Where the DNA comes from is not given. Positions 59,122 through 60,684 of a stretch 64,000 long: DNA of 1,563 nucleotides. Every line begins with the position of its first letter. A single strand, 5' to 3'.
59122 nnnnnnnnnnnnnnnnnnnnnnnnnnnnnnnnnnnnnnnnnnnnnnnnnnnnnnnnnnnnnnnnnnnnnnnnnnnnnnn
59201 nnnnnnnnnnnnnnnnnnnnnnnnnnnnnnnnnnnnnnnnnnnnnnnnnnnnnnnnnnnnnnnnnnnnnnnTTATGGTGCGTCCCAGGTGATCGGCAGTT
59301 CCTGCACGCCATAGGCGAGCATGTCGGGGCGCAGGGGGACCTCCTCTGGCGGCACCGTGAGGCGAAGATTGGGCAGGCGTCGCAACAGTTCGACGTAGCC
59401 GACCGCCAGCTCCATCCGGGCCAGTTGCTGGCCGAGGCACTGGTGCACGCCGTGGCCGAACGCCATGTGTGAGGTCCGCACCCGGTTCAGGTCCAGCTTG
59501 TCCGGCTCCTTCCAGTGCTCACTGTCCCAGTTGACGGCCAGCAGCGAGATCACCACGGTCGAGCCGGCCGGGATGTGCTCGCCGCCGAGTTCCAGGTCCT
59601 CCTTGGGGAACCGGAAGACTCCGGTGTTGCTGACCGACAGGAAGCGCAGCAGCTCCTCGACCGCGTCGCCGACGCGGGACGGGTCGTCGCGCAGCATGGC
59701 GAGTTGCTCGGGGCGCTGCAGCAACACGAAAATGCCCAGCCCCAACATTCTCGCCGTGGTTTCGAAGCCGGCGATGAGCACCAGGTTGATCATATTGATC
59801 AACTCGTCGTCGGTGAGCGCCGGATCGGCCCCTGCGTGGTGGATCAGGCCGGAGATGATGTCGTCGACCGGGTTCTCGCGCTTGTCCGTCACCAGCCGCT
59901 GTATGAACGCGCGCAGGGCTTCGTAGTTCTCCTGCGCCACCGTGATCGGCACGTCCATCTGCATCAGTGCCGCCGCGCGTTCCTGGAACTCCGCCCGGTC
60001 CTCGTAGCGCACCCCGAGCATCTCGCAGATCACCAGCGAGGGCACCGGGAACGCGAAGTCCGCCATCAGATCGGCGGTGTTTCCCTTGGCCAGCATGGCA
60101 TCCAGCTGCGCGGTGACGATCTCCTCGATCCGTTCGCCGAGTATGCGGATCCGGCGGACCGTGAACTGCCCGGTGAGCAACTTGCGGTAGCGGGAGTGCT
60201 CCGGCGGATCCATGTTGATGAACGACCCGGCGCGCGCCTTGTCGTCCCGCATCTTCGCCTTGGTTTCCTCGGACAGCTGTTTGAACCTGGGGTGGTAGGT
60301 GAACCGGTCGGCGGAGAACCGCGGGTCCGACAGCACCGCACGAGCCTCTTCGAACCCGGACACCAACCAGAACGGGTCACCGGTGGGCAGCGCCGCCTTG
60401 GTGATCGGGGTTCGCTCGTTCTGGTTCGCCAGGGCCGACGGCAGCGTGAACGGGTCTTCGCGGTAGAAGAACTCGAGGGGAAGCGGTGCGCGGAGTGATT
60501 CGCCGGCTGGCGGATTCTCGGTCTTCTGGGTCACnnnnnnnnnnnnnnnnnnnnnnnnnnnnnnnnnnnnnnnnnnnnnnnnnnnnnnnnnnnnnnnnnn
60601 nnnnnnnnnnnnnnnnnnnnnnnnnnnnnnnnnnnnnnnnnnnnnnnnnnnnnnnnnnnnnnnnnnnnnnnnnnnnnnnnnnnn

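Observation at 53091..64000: Edge of a rearranged rifamycin-type (ansamycin) cluster, probably making a new congener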

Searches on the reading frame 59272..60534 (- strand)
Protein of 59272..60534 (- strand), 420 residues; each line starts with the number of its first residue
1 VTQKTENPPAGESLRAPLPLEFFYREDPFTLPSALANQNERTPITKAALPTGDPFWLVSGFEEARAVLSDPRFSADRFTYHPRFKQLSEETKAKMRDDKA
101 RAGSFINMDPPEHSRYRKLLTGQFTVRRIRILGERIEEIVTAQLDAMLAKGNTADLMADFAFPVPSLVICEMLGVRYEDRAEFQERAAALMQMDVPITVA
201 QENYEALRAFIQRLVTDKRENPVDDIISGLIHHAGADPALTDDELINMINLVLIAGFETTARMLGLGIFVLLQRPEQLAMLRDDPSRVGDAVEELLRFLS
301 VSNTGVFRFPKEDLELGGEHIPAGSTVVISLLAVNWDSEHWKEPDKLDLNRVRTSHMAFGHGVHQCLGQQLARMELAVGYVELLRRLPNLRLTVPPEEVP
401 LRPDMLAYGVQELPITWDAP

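Call 4: search_protein_families(library=pfam, proteins=[window:59272-60534:-])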
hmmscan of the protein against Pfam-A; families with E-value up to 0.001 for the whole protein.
window:59272-60534:- (420 aa): 1 family
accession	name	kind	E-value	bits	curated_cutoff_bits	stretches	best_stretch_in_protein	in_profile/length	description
PF00067.27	p450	-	3.7e-31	108.9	22.8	1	212-402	221-444/462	Cytochrome P450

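Call 7: find_homologous_proteins(query=window:59272-60534:-, max_evalue=1e-30)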
Query window:59272-60534:- (420 aa): 7003 proteins with E <= 1e-30 among 8000 candidates; the best 120 are listed.
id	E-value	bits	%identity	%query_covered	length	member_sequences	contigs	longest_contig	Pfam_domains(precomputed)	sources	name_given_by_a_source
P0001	1.3e-279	945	100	100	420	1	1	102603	PF00067.28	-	-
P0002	9.3e-238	807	85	100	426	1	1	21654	PF00067.28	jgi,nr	jgi:cytochrome P450|nr:cytochrome P450 [uncultured bacterium]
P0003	9.6e-233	790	83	100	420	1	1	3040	PF00067.28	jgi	jgi:cytochrome P450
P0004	2.4e-231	786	81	100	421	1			PF00067.28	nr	nr:cytochrome P450 [uncultured bacterium]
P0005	7.8e-230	781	81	100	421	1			PF00067.28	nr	nr:cytochrome P450 [uncultured bacterium]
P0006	1.3e-224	764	80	100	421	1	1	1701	PF00067.28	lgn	-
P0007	6.7e-219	745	78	99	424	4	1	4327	PF00067.28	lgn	-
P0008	7.3e-213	725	76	100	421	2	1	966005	PF00067.28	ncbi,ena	-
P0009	1.2e-212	724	75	100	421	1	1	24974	PF00067.28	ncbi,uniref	ncbi:cytochrome P450 [Amycolatopsis sp. NPDC059021]|uniref:cytochrome P450 n=1 Tax=Amycolatopsis sp.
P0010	7.8e-209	712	74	100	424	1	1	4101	PF00067.28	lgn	-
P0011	8.1e-208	708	74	100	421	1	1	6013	PF00067.28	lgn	-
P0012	1.1e-207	708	73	100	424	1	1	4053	PF00067.28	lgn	-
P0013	3.3e-207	706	73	100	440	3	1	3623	PF00067.28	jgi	jgi:cytochrome P450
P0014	4.5e-205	699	73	100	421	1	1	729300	PF00067.28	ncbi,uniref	ncbi:cytochrome P450 [Amycolatopsis sp. lyj-346]|uniref:cytochrome P450 n=1 Tax=Amycolatopsis sp. ly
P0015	2.7e-204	697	78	94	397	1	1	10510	PF00067.28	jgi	jgi:cytochrome P450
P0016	3.6e-204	696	73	100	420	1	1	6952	PF00067.28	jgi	jgi:cytochrome P450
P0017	3.7e-204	696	73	100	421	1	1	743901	PF00067.28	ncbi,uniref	ncbi:cytochrome P450 [Amycolatopsis sp. lyj-109]|uniref:cytochrome P450 n=1 Tax=Amycolatopsis sp. ly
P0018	4.4e-204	696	73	99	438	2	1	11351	PF00067.28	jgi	jgi:cytochrome P450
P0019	1.5e-203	694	73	100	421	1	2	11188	PF00067.28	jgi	jgi:cytochrome P450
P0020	1.6e-203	694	72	100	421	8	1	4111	PF00067.28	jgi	jgi:cytochrome P450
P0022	5.9e-203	692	74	100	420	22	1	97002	PF00067.28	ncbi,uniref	ncbi:cytochrome P450 [Amycolatopsis tolypomycina]|uniref:cytochrome P450 n=1 Tax=Amycolatopsis tolyp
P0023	6.4e-203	692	73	100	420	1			PF00067.28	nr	nr:cytochrome P450 [uncultured bacterium]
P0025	2.1e-202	691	72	100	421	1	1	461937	PF00067.28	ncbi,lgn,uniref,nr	ncbi:cytochrome P450 [Micromonospora sp. RTGN7]|uniref:cytochrome P450 n=1 Tax=Micromonospora sp. RT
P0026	3.6e-202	690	73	100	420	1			PF00067.28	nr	nr:cytochrome P450 [uncultured bacterium]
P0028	7.8e-201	685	71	100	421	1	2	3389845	PF00067.28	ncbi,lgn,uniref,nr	ncbi:cytochrome P450 [Amycolatopsis sp. PS_44_ISF1]|uniref:cytochrome P450 n=1 Tax=Amycolatopsis sp.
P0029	1.5e-200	684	73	99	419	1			PF00067.28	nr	nr:cytochrome P450 [uncultured bacterium]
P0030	4.6e-200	683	72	100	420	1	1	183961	PF00067.28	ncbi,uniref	ncbi:cytochrome P450 [Amycolatopsis sp. cmx-4-61]|uniref:cytochrome P450 n=1 Tax=Amycolatopsis sp. c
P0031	2.0e-199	681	71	100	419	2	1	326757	PF00067.28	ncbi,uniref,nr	ncbi:cytochrome P450 [Amycolatopsis sp. MtRt-6]|uniref:cytochrome P450 n=1 Tax=Amycolatopsis sp. MtR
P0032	8.0e-199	679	72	100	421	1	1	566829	PF00067.28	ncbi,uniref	ncbi:cytochrome P450 [Amycolatopsis ultiminotia]|uniref:Cytochrome P450 n=1 Tax=Amycolatopsis ultimi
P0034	4.0e-197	673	72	100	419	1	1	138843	PF00067.28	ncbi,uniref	ncbi:cytochrome P450 [Amycolatopsis sp. NPDC051102]|uniref:cytochrome P450 n=1 Tax=Amycolatopsis sp.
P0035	4.7e-197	673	74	94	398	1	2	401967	PF00067.28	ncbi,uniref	ncbi:cytochrome P450 [Micromonospora sp. NPDC000089]|uniref:cytochrome P450 n=1 Tax=unclassified Mic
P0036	6.1e-197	673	71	100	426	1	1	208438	PF00067.28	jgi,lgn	jgi:cytochrome P450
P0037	1.7e-196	671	71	100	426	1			PF00067.28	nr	nr:cytochrome P450 [uncultured bacterium]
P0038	3.7e-196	670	70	99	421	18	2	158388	PF00067.28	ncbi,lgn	-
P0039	1.1e-195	668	70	100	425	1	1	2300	PF00067.28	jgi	jgi:cytochrome P450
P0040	2.4e-195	667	69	100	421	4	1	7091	PF00067.28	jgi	jgi:cytochrome P450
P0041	3.1e-195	667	71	100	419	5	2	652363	PF00067.28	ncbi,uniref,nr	ncbi:cytochrome P450 [Amycolatopsis vancoresmycina]|uniref:Cytochrome P450 n=1 Tax=Amycolatopsis van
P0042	6.1e-195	666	72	97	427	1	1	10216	PF00067.28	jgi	jgi:cytochrome P450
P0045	1.9e-194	664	71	100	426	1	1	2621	PF00067.28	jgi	jgi:cytochrome P450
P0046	2.7e-194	664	71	100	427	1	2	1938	PF00067.28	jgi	jgi:cytochrome P450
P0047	3.7e-194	663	74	94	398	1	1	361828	PF00067.28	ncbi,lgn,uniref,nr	ncbi:cytochrome P450 [Micromonospora halophytica]|uniref:Cytochrome P450 n=1 Tax=Micromonospora halo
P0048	4.2e-194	663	69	100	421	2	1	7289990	PF00067.28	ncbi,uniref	ncbi:cytochrome P450 [Actinomadura formosensis]|uniref:cytochrome P450 n=1 Tax=Actinomadura formosen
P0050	6.9e-194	662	70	100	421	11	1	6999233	PF00067.28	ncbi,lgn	ncbi:cytochrome P450 [Micromonospora rifamycinica]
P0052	6.6e-193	659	69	100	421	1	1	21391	PF00067.28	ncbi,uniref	ncbi:cytochrome P450 [Actinophytocola sp.]|uniref:cytochrome P450 n=1 Tax=Actinophytocola sp. TaxID=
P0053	8.8e-192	656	71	96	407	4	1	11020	PF00067.28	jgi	jgi:cytochrome P450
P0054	1.2e-191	655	72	94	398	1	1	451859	PF00067.28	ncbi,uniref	ncbi:cytochrome P450 [Micromonospora sp. NPDC051925]|uniref:cytochrome P450 n=1 Tax=Micromonospora s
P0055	1.6e-191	655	68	100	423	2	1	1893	PF00067.28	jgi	jgi:cytochrome P450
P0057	3.5e-189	647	69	100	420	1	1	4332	PF00067.28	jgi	jgi:cytochrome P450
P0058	5.9e-188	643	70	95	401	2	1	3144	PF00067.28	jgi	jgi:cytochrome P450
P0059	7.7e-188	643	70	98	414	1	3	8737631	PF00067.28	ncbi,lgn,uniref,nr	ncbi:cytochrome P450 [Kutzneria kofuensis]|uniref:Cytochrome P450 n=2 Tax=Kutzneria kofuensis TaxID=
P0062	2.6e-185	634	71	94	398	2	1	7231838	PF00067.28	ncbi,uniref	ncbi:cytochrome P450 [Micromonospora sp. NBC_00421]|uniref:cytochrome P450 n=1 Tax=Micromonospora sp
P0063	3.8e-185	634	70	94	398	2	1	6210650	PF00067.28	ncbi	ncbi:cytochrome P450 [Micromonospora nigra]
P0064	1.4e-183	629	66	100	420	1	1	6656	PF00067.28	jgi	jgi:cytochrome P450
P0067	6.7e-179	613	68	95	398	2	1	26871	PF00067.28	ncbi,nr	ncbi:cytochrome P450 [Actinomadura sp. WAC 06369]|nr:cytochrome P450 [Actinomadura sp. WAC 06369]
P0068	6.8e-177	607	65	100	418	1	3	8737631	PF00067.28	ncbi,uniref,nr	ncbi:cytochrome P450 [Kutzneria kofuensis]|uniref:Cytochrome P450 n=1 Tax=Kutzneria kofuensis TaxID=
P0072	1.9e-156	539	59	100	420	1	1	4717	PF00067.28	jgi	jgi:cytochrome P450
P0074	3.4e-147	509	58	96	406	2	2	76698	PF00067.28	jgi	jgi:cytochrome P450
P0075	2.8e-145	502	56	98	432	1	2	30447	PF00067.28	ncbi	ncbi:MAG: cytochrome P450 [Pseudonocardiaceae bacterium]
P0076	4.1e-145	502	57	97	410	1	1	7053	PF00067.28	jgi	jgi:cytochrome P450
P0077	2.0e-144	500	56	97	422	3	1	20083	PF00067.28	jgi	jgi:cytochrome P450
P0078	5.1e-144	498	57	97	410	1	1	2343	PF00067.28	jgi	jgi:cytochrome P450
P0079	5.3e-144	498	57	97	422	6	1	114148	PF00067.28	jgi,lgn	jgi:cytochrome P450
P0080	9.1e-144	497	57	97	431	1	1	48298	PF00067.28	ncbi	ncbi:MAG TPA: cytochrome P450 [Pseudonocardiaceae bacterium]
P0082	9.6e-143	494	55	100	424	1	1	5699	PF00067.28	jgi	jgi:cytochrome P450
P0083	1.2e-142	494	56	94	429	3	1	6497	PF00067.28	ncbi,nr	ncbi:MAG TPA: cytochrome P450 [Mycobacteriales bacterium]|nr:cytochrome P450 [Mycobacteriales bacter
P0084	3.0e-142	492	58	91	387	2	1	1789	PF00067.28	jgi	jgi:cytochrome P450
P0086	6.9e-142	491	57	94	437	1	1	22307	PF00067.28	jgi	jgi:cytochrome P450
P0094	3.3e-140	486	56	97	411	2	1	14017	PF00067.28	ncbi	ncbi:MAG: cytochrome P450 [Pseudonocardiaceae bacterium]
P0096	8.3e-140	484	56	96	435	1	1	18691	PF00067.28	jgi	jgi:cytochrome P450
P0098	1.5e-139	484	55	99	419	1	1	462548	PF00067.28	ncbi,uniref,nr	ncbi:cytochrome P450 [Saccharothrix deserti]|uniref:cytochrome P450 n=1 Tax=Saccharothrix deserti Ta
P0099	3.1e-139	483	58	96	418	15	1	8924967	PF00067.28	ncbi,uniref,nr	ncbi:cytochrome P450 [Saccharothrix saharensis]|uniref:Cytochrome P450 n=1 Tax=Saccharothrix saharen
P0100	3.8e-139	482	55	97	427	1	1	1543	PF00067.28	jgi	jgi:cytochrome P450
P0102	5.6e-139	482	56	93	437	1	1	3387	PF00067.28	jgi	jgi:cytochrome P450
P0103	6.6e-139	481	54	98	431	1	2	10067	PF00067.28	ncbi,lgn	ncbi:MAG: cytochrome P450 [Pseudonocardiaceae bacterium]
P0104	1.4e-138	480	56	99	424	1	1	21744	PF00067.28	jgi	jgi:cytochrome P450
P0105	2.2e-138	480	55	94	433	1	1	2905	PF00067.28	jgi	jgi:cytochrome P450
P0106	2.8e-138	479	55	100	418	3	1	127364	PF00067.28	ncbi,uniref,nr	ncbi:cytochrome P450 [Saccharothrix sp. NRRL B-16348]|uniref:cytochrome P450 n=1 Tax=Saccharothrix s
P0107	2.8e-138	479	55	100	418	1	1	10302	PF00067.28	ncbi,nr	ncbi:MAG: cytochrome P450 [Saccharothrix sp.]|nr:cytochrome P450 [Saccharothrix sp.]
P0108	2.7e-137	476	55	100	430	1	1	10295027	PF00067.28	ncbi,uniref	ncbi:cytochrome P450 [Streptosporangium sp. CA-135522]|uniref:cytochrome P450 n=1 Tax=Streptosporang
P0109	5.8e-137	475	55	100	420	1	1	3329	PF00067.28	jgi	jgi:cytochrome P450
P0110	1.5e-136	474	76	65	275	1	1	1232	PF00067.28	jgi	jgi:cytochrome P450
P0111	1.6e-136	474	55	98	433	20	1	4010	PF00067.28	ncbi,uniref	ncbi:cytochrome P450 [Streptosporangium canum]|uniref:cytochrome P450 n=1 Tax=Streptosporangium canu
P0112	2.8e-136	473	54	99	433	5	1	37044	PF00067.28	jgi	jgi:cytochrome P450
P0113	3.0e-136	473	56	100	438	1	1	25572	PF00067.28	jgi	jgi:cytochrome P450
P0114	7.1e-136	471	56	100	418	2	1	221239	PF00067.28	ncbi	ncbi:cytochrome P450 [Actinosynnema sp. NPDC004786]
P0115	1.2e-135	471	56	100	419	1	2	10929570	PF00067.28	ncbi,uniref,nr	ncbi:cytochrome P450 [Saccharothrix syringae]|uniref:Cytochrome P450 n=1 Tax=Saccharothrix syringae 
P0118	1.8e-135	470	54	100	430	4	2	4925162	PF00067.28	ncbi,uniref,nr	ncbi:cytochrome P450 [Streptosporangium album]|uniref:Cytochrome P450 n=1 Tax=Streptosporangium albu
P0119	2.9e-135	469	57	95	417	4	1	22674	PF00067.28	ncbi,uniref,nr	ncbi:cytochrome P450 [Saccharothrix longispora]|uniref:cytochrome P450 n=1 Tax=Saccharothrix longisp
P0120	3.4e-135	469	55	97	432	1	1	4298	PF00067.28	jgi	jgi:cytochrome P450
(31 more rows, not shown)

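Call 8: find_encoding_contigs(protein=P0001, flank=10000, max_places=4)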
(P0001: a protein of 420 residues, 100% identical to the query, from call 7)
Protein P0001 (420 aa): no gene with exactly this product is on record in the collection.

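Call 11: find_related_loci(query=P0001, collection=genome_contigs, flank=10000)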
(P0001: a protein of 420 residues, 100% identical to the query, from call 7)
Query P0001 (420 aa) in genome_contigs; peptide patterns used: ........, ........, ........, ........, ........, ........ (x = any residue, [..] = any of these).
183 stretches matched a pattern; 144 encode a relative of the query (tblastn E <= 1e-3); the best 80 are kept; 80 distinct loci.
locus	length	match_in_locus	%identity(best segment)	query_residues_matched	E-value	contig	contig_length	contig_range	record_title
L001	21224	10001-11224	47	5-417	7e-107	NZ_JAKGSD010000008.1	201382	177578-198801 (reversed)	Amycolatopsis tucumanensis strain ABO NODE_8_length_201382_cov_349.134110, whole genome shotgun sequence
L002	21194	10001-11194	44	10-417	5e-104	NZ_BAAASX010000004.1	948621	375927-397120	Glycomyces rutgersensis strain JCM 6238 sequence04, whole genome shotgun sequence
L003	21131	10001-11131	46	28-419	5e-104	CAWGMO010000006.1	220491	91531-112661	MAG: uncultured Actinomycetota bacterium isolate MFD01213.bin.1.173 genome assembly, contig: contig_59527, whole genome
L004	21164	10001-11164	44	23-417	6e-100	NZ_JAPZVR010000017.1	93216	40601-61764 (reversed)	Glycomyces algeriensis strain DSM 44727 Scaffold17, whole genome shotgun sequence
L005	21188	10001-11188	44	12-417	1e-98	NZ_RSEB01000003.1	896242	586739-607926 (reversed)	Glycomyces terrestris strain YIM 121974 Scaffold3, whole genome shotgun sequence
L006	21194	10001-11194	45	10-417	1e-98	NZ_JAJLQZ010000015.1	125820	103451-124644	Glycomyces amatae strain A-F 0318 15, whole genome shotgun sequence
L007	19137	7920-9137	43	2-417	1e-98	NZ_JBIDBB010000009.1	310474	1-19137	Glycomyces sp. NPDC048151 NPDC048151_109_G8.ctg-0009, whole genome shotgun sequence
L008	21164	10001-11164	45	25-419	8e-98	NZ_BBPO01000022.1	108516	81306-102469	Streptacidiphilus neutrinimicus strain NBRC 100921, whole genome shotgun sequence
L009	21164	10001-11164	47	28-420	2e-97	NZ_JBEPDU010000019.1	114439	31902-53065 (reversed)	Saccharopolyspora sp. NPDC000359 NPDC000359_15_H8.ctg-0019, whole genome shotgun sequence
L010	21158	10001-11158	45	25-417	4e-95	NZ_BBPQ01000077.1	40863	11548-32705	Streptacidiphilus anmyonensis strain NBRC 103185, whole genome shotgun sequence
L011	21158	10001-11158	44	25-417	2e-93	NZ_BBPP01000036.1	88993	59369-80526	Streptacidiphilus melanogenes strain NBRC 103184, whole genome shotgun sequence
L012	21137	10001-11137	47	28-418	2e-92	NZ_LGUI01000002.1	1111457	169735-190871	Streptomyces eurocidicus strain ATCC 27428 Seur_scaffold16, whole genome shotgun sequence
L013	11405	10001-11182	43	16-420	3e-92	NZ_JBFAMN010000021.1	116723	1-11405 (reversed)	Streptomyces sp. NPDC049881 NPDC049881_122_F3.ctg-0021, whole genome shotgun sequence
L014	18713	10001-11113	46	43-417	5e-91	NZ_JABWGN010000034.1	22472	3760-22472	Nonomuraea montanisoli strain SMC 257 NODE_34_length_22472_cov_11.3299, whole genome shotgun sequence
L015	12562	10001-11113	47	43-417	6e-91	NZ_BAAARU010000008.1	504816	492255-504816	Nonomuraea roseoviolacea subsp. roseoviolacea strain JCM 3145 sequence08, whole genome shotgun sequence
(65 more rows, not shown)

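Call 13: find_encoding_contigs(protein=P0002, flank=10000, max_places=3)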
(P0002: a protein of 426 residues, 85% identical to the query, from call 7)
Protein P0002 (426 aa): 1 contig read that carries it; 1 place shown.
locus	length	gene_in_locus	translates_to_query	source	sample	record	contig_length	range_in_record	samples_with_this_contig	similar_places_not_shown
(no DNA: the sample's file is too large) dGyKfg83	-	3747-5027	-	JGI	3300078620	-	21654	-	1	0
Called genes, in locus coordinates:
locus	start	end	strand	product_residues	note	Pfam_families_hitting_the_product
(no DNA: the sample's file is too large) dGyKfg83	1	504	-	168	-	?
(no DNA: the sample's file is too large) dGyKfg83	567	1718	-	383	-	PF13579:Glyco_trans_4_4 (weak), PF21036:EryCIII-like_N, PF06722:EryCIII-like_C, PF04101:Glyco_tran_28_C (weak)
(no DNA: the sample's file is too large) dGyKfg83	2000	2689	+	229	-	PF00456:Transketolase_N, PF02775:TPP_enzyme_C (weak)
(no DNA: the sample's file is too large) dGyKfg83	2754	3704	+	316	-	PF02779:Transket_pyr, PF02780:Transketolase_C (faint)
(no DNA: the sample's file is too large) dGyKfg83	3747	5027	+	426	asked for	PF00067:p450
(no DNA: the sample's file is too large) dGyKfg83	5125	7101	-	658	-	PF07732:Cu-oxidase_3, PF07731:Cu-oxidase_2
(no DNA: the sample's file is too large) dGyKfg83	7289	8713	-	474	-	PF03559:Hexose_dehydrat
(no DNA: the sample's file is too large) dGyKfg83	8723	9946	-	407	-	PF16911:PapA_C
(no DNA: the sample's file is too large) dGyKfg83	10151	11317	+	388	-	PF00067:p450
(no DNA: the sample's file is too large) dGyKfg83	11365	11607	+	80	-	-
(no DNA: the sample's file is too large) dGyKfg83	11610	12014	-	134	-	PF00903:Glyoxalase, PF13669:Glyoxalase_4 (weak), PF18029:Glyoxalase_6 (weak)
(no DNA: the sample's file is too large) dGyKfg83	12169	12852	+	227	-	-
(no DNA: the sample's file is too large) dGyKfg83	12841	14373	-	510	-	PF03703:bPH_2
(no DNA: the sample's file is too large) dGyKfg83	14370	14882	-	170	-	PF03703:bPH_2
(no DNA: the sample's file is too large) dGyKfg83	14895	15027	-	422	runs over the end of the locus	PF21036:EryCIII-like_N, PF00201:UDPGT, PF06722:EryCIII-like_C, PF04101:Glyco_tran_28_C (weak)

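Call 14: find_encoding_contigs(protein=P0008, flank=10000, max_places=2)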
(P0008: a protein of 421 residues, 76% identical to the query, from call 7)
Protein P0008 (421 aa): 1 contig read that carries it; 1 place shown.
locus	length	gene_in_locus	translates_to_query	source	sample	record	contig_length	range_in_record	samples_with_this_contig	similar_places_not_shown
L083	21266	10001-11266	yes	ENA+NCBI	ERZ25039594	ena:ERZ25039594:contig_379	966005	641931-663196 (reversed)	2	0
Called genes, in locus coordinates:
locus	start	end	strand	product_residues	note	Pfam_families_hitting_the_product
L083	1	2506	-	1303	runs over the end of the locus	PF04997:RNA_pol_Rpb1_1, PF00623:RNA_pol_Rpb1_2, PF04983:RNA_pol_Rpb1_3, PF05000:RNA_pol_Rpb1_4, PF04998:RNA_pol_Rpb1_5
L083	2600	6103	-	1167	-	PF04563:RNA_pol_Rpb2_1, PF04561:RNA_pol_Rpb2_2, PF04565:RNA_pol_Rpb2_3, PF10385:RNA_pol_Rpb2_45, PF00562:RNA_pol_Rpb2_6, PF04560:RNA_pol_Rpb2_7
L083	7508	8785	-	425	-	PF00196:GerE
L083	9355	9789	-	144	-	PF01220:DHquinase_II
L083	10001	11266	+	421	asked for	PF00067:p450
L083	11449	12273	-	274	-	PF02353:CMAS, PF05175:MTS (weak), PF13489:Methyltransf_23, PF01209:Ubie_methyltran, PF13847:Methyltransf_31, PF08241:Methyltransf_11, PF08242:Methyltransf_12, PF13649:Methyltransf_25, +2 more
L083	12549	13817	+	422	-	PF00067:p450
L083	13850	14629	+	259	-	PF00561:Abhydrolase_1 (faint), PF00975:Thioesterase, PF12697:Abhydrolase_6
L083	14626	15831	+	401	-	PF16911:PapA_C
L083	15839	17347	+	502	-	PF00070:Pyr_redox (faint), PF01266:DAO (weak), PF01494:FAD_binding_3, PF07992:Pyr_redox_2 (faint)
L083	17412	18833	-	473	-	PF03559:Hexose_dehydrat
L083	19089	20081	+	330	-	PF01408:GFO_IDH_MocA, PF22725:GFO_IDH_MocA_C3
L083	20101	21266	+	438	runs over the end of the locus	PF00202:Aminotran_3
